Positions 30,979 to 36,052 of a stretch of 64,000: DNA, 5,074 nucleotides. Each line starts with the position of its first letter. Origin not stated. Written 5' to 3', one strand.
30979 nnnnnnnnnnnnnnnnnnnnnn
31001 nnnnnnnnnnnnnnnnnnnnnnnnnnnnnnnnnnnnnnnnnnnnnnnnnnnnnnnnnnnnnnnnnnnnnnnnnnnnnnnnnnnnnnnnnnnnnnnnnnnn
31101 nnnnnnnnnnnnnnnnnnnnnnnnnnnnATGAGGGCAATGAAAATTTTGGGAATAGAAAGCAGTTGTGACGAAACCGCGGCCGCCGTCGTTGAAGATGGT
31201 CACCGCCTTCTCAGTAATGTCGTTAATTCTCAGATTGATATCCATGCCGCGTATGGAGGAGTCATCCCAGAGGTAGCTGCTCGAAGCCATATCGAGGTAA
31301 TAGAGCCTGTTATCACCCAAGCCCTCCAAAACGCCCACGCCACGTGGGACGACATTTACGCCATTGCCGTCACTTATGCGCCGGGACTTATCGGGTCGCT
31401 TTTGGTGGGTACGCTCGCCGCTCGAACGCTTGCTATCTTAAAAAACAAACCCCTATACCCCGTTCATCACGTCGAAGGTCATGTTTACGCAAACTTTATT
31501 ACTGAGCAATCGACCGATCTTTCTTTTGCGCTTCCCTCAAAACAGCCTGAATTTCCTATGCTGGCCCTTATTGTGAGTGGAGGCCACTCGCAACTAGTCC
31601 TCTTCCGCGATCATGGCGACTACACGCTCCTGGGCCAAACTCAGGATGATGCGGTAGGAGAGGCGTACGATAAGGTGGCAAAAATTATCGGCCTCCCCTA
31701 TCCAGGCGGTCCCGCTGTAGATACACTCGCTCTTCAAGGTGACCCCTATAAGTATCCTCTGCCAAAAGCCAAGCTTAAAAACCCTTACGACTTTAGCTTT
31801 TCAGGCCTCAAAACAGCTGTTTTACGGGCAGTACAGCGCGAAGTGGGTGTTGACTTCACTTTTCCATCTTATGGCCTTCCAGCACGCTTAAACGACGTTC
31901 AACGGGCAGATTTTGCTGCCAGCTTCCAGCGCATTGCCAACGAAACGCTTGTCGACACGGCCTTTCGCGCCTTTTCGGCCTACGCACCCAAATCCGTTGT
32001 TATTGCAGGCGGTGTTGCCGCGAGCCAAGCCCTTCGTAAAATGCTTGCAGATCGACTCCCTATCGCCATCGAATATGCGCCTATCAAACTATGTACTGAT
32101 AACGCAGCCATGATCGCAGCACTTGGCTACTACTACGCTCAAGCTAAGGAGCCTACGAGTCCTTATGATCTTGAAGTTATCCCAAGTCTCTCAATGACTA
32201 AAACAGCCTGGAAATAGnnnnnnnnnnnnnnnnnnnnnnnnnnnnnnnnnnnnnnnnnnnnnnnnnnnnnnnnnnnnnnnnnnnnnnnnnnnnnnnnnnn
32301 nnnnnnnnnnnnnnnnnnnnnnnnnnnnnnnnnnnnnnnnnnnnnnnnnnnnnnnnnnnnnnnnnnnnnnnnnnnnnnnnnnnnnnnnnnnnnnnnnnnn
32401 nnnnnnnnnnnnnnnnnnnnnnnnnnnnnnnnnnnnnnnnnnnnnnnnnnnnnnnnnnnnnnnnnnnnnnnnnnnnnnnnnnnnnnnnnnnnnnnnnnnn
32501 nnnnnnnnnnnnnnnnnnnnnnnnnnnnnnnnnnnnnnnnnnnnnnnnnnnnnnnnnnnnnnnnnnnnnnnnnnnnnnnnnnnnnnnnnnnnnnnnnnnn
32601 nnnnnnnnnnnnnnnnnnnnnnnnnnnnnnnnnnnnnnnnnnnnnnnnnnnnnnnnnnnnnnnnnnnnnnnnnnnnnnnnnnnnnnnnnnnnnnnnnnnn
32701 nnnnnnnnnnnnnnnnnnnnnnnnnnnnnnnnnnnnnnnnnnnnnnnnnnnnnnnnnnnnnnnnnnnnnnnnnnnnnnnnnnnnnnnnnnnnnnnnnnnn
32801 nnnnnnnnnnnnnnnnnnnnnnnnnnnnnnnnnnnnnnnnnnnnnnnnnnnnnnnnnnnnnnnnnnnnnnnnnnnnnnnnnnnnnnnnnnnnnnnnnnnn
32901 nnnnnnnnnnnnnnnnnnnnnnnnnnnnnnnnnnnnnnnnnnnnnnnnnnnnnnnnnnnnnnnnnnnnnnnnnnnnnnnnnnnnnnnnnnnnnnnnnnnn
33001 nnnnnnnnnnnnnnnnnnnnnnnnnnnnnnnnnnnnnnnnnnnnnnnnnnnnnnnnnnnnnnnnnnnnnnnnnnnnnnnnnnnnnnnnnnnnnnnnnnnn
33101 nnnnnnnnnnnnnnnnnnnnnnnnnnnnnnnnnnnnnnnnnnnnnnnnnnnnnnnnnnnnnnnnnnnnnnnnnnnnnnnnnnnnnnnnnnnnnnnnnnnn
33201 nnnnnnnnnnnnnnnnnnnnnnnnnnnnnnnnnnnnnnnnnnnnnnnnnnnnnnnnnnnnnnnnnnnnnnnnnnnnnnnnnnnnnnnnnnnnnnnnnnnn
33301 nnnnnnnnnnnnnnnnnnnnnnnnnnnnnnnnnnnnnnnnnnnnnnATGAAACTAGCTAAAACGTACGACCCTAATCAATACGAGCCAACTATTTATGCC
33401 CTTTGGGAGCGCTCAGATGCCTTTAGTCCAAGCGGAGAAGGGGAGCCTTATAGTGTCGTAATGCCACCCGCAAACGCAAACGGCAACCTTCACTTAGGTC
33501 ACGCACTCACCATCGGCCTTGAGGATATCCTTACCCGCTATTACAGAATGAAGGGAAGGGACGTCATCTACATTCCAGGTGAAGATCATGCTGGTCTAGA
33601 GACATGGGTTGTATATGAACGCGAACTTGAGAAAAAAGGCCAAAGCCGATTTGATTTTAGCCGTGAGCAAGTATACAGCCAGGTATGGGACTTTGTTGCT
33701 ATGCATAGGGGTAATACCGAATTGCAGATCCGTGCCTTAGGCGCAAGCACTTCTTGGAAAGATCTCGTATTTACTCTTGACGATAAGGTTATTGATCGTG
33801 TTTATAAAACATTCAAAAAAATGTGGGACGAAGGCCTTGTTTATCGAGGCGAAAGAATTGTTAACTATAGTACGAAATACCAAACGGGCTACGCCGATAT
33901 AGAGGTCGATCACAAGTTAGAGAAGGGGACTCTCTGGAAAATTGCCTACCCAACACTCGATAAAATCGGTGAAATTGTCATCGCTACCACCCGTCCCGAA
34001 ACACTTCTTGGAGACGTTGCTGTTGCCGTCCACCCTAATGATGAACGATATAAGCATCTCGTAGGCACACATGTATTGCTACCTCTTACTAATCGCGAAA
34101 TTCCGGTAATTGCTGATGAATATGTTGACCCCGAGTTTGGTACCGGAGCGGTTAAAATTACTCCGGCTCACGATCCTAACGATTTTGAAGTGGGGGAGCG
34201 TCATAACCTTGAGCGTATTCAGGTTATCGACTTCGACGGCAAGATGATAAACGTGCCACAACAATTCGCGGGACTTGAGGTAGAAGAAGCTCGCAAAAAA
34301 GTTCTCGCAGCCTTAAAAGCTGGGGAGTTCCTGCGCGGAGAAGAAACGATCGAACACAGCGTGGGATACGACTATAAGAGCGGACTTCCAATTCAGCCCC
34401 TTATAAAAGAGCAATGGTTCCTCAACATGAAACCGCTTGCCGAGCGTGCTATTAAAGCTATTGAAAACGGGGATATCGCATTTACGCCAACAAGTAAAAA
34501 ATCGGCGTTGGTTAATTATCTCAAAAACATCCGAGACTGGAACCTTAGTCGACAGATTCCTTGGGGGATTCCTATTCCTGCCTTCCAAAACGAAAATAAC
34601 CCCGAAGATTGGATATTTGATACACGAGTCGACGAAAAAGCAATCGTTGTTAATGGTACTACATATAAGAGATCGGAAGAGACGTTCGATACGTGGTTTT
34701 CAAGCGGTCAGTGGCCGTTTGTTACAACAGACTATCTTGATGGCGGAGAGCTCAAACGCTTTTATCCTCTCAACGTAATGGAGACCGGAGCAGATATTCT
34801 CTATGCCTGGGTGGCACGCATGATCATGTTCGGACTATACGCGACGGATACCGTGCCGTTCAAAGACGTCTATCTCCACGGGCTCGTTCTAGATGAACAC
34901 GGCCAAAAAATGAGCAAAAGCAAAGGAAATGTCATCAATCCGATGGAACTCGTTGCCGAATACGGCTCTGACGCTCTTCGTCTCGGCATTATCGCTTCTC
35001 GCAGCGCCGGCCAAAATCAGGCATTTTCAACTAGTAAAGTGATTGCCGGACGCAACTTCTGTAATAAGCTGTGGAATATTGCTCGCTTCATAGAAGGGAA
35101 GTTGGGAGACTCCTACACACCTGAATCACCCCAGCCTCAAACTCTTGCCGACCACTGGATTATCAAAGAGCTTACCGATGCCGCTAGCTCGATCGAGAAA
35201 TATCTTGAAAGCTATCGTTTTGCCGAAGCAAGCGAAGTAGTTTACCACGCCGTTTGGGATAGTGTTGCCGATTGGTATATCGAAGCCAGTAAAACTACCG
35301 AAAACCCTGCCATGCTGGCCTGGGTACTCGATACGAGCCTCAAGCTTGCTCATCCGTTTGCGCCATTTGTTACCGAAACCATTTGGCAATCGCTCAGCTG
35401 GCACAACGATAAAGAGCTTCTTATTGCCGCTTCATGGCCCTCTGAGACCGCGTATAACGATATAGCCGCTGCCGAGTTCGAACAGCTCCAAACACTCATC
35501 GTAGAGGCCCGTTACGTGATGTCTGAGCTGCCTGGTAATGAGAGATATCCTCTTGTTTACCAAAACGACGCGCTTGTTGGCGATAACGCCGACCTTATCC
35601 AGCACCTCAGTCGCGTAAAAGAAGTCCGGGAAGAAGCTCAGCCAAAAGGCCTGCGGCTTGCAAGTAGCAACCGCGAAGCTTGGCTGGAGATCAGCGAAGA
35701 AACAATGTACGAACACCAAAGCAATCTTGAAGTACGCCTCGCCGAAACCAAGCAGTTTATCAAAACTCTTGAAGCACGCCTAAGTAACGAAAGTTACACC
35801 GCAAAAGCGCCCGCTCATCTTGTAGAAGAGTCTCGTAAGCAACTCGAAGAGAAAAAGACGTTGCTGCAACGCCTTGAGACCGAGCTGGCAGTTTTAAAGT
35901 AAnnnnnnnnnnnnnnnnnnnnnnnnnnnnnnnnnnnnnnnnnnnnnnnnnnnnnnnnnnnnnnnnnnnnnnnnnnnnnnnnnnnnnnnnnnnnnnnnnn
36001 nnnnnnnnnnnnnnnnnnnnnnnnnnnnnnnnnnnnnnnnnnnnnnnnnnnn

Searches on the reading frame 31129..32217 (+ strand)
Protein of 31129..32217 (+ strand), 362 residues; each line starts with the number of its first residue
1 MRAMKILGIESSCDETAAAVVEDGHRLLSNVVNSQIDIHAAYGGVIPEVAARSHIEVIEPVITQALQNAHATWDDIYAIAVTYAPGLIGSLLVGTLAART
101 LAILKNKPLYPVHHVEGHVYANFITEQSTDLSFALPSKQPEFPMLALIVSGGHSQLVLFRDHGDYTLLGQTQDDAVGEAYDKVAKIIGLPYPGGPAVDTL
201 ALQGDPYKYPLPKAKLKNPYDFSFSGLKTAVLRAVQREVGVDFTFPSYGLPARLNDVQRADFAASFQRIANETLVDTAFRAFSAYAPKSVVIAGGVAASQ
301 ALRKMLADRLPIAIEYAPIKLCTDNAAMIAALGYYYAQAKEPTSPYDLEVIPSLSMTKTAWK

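Call 8: search_protein_families(library=pfam, proteins=[window:31129-32217:+], max_evalue=0.001)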
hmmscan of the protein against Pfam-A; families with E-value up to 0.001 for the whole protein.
window:31129-32217:+ (362 aa): 1 family
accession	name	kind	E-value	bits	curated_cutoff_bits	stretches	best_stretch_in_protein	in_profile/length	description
PF00814.31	TsaD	-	4.1e-86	289.4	24.8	1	27-330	2-263/264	tRNA N6-adenosine threonylcarbamoyltransferase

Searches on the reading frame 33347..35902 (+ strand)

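Call 8: search_protein_families(library=pfam, proteins=[window:33347-35902:+], max_evalue=0.001)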
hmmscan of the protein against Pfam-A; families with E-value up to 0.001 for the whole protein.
window:33347-35902:+ (851 aa): 6 families
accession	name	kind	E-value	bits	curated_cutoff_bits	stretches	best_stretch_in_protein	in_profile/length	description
PF00133.28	tRNA-synt_1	-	1.8e-108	363.4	22.7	1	16-553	2-407/414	tRNA synthetases class I (I, L, M and V)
PF08264.19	Anticodon_1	-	4.3e-26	92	25.1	1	602-722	1-130/148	Anticodon-binding domain of tRNA ligase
PF09334.17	tRNA-synt_1g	-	4.6e-23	82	20.1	2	354-570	179-376/391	tRNA synthetases class I (M)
PF13603.12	tRNA-synt_1_2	-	1.8e-11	44.3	25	1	239-300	85-146/185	Leucyl-tRNA synthetase, editing domain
PF10458.14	Val_tRNA-synt_C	-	1e-07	32.6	25.9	1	792-850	7-65/66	Valyl tRNA synthetase tRNA binding arm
PF01406.26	tRNA-synt_1e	-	1.1e-05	25.4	27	0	500-549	233-281/301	tRNA synthetases class I (C) catalytic domain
